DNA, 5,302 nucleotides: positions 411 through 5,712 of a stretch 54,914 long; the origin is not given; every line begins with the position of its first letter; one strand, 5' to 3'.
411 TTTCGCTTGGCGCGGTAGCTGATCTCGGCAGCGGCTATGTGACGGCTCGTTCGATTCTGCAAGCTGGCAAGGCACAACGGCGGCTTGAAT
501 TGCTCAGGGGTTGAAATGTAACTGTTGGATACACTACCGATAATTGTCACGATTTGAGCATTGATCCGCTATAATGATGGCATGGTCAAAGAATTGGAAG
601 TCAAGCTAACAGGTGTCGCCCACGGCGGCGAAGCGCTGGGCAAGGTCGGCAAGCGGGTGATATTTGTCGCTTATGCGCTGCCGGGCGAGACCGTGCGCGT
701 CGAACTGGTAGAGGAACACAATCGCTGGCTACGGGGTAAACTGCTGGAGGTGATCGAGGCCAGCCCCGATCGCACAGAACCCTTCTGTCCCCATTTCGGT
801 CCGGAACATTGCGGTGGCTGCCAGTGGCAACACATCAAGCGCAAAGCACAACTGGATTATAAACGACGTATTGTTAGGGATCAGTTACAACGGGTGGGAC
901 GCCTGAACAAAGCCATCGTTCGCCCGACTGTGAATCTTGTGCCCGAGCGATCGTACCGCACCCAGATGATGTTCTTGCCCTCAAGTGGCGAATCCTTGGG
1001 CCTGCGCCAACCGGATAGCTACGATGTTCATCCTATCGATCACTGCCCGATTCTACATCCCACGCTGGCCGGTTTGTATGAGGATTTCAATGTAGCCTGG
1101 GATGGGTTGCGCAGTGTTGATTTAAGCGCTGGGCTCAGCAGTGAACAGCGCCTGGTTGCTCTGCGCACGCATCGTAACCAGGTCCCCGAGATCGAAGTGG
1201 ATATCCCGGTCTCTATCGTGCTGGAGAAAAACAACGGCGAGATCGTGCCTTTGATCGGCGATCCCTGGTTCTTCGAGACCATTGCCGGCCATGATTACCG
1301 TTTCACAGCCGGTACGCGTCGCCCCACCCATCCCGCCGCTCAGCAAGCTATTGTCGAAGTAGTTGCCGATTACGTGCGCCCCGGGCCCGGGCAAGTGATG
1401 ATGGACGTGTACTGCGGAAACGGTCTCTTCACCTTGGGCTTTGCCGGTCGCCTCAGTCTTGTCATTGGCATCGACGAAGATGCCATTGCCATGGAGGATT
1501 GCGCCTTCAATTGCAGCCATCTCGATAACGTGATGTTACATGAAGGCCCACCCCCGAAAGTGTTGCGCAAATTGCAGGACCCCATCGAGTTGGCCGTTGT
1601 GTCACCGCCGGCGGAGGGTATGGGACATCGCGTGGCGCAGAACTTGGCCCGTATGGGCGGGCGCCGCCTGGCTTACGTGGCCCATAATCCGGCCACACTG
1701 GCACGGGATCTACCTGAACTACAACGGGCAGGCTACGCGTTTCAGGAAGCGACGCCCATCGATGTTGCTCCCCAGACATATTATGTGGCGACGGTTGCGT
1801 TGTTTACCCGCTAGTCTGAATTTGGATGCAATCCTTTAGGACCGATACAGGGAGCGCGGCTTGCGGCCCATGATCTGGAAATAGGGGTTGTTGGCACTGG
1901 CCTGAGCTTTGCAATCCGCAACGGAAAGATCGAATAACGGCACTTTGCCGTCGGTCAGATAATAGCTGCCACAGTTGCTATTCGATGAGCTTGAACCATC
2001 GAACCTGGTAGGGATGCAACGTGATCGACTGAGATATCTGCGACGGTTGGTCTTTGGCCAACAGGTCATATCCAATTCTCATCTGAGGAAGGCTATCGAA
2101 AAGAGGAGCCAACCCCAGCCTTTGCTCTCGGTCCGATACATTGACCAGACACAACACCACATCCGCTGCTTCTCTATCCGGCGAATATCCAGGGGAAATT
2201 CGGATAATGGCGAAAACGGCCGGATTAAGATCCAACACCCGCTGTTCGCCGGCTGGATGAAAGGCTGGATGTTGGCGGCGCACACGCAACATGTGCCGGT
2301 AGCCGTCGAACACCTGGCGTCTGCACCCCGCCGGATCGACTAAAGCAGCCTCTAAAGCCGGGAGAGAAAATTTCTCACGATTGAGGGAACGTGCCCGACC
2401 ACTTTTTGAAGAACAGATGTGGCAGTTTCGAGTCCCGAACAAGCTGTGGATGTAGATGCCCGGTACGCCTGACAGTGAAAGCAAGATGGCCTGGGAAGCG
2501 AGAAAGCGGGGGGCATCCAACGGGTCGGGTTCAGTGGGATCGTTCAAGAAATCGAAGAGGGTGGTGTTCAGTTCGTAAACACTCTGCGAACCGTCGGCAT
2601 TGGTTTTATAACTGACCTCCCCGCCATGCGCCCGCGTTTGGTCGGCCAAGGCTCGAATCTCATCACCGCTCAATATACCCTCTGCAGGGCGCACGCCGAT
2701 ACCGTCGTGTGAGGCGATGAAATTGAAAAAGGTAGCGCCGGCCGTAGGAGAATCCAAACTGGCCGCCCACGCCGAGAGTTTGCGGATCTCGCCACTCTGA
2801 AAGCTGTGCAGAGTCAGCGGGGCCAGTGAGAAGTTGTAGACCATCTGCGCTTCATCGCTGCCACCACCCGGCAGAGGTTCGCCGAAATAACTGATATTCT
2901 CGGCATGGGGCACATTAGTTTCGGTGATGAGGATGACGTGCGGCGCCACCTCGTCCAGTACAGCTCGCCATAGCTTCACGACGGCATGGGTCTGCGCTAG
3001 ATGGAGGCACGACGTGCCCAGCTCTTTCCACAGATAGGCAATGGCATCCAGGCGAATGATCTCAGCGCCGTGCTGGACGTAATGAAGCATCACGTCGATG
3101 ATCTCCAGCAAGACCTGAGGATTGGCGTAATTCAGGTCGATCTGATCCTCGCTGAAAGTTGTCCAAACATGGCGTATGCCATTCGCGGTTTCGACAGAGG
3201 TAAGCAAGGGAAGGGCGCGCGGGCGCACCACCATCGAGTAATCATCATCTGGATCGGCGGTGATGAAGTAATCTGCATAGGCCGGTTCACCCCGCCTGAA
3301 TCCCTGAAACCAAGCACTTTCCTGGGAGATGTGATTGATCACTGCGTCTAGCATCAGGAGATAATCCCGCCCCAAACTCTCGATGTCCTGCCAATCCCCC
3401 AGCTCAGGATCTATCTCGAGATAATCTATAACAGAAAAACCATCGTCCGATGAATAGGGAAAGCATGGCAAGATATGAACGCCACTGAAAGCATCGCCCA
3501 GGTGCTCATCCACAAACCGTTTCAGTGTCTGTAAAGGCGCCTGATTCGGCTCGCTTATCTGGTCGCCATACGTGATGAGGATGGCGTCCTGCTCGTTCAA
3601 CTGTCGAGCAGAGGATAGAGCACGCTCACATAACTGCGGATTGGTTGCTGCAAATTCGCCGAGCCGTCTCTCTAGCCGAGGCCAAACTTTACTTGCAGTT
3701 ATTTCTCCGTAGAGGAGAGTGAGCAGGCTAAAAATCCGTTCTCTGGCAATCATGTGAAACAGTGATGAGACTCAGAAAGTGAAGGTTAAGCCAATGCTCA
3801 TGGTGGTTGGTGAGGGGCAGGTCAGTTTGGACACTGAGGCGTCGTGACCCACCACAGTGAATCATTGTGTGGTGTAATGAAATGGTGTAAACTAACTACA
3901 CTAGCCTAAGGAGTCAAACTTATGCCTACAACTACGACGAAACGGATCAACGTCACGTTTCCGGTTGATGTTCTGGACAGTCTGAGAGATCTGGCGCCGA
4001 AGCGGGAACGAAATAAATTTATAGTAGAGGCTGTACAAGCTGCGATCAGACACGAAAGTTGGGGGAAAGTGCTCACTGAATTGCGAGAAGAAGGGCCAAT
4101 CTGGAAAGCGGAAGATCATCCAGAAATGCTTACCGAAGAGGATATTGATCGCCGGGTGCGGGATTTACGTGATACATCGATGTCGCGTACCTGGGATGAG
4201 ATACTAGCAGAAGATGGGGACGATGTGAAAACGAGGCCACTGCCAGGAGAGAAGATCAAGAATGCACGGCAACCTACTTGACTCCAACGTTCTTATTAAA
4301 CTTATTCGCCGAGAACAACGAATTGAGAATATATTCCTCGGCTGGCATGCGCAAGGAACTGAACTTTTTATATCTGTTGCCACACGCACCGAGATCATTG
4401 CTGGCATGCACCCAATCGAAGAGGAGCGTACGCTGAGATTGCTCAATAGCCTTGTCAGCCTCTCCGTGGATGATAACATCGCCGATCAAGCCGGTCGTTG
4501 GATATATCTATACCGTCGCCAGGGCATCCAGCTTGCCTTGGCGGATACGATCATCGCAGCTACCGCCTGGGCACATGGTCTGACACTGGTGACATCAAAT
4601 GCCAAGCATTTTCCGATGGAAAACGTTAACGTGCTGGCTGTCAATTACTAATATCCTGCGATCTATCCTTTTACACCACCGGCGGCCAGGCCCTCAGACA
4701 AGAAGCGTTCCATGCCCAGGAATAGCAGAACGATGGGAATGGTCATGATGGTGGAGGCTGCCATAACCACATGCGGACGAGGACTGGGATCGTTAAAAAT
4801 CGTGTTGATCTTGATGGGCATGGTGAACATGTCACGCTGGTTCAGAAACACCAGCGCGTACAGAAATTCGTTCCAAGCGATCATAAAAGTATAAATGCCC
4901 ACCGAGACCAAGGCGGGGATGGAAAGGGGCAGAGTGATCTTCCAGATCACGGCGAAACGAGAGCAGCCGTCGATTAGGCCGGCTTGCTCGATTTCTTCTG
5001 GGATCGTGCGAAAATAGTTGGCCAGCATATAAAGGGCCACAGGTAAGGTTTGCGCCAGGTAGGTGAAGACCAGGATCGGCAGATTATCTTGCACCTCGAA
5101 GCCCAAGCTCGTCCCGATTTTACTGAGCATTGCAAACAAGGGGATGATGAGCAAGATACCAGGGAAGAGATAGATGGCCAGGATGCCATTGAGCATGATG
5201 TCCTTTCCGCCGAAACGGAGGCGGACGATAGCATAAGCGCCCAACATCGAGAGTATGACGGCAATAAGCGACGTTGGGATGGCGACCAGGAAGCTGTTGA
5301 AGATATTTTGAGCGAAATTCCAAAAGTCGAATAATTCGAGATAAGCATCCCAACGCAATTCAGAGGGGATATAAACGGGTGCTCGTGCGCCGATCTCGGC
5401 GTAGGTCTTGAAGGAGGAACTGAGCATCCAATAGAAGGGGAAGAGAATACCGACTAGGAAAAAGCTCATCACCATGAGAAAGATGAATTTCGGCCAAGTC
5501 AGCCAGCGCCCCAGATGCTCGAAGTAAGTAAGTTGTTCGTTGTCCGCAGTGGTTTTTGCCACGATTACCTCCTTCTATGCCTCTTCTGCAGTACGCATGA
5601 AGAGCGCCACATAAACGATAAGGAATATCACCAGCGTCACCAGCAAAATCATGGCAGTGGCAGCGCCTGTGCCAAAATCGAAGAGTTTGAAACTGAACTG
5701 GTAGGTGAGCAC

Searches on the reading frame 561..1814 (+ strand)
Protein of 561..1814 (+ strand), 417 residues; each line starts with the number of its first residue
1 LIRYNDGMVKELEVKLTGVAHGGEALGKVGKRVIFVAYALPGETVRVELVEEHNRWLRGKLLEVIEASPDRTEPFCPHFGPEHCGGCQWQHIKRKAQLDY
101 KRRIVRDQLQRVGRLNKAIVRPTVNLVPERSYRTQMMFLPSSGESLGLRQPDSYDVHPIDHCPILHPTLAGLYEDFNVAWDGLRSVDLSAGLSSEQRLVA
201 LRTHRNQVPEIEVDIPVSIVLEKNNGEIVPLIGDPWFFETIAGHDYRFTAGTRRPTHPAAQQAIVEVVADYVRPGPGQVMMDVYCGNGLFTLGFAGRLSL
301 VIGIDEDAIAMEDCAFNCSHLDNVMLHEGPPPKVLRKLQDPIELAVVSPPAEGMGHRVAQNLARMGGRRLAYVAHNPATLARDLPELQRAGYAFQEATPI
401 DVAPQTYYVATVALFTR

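Call 36: search_protein_families(library=pfam, proteins=[window:561-1814:+], max_evalue=0.001)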
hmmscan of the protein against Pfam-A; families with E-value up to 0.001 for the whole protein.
window:561-1814:+ (417 aa): 2 families
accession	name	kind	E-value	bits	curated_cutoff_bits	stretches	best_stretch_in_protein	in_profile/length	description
PF01938.26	TRAM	-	2.5e-08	34.1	21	1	10-62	6-61/61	TRAM domain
PF05958.17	tRNA_U5-meth_tr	-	0.00011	21.8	23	0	263-324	189-251/357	tRNA (Uracil-5-)-methyltransferase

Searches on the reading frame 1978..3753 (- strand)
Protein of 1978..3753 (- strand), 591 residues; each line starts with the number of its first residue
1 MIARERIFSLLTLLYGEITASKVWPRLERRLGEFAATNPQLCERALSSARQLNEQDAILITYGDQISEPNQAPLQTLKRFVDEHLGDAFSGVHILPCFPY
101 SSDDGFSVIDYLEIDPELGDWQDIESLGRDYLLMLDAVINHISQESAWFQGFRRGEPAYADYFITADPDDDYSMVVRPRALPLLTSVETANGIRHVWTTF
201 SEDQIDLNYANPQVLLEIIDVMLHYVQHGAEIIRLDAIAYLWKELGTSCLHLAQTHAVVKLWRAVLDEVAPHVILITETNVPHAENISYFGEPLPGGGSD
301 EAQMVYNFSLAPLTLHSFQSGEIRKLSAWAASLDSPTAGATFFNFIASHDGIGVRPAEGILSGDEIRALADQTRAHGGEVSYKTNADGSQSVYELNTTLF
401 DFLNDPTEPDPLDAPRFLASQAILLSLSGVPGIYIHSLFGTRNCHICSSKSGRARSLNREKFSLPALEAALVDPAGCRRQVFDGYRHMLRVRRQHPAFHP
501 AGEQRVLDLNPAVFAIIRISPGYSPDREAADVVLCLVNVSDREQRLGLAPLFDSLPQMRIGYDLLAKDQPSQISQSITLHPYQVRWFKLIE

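Call 36: search_protein_families(library=pfam, proteins=[window:1978-3753:-], max_evalue=0.001)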
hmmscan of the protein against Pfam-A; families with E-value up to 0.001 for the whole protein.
window:1978-3753:- (591 aa): 1 family
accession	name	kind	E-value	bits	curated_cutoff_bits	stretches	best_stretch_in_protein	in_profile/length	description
PF00128.31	Alpha-amylase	-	7.1e-23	82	22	1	89-317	33-275/446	Alpha amylase, catalytic domain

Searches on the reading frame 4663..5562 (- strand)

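Call 36: search_protein_families(library=pfam, proteins=[window:4663-5562:-], max_evalue=0.001)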
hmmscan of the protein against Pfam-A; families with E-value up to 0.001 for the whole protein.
window:4663-5562:- (299 aa): 1 family
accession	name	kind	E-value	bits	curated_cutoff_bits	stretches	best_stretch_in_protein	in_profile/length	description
PF00528.27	BPD_transp_1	-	2.3e-15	57.3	26.4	1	107-289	4-179/184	Binding-protein-dependent transport system inner membrane component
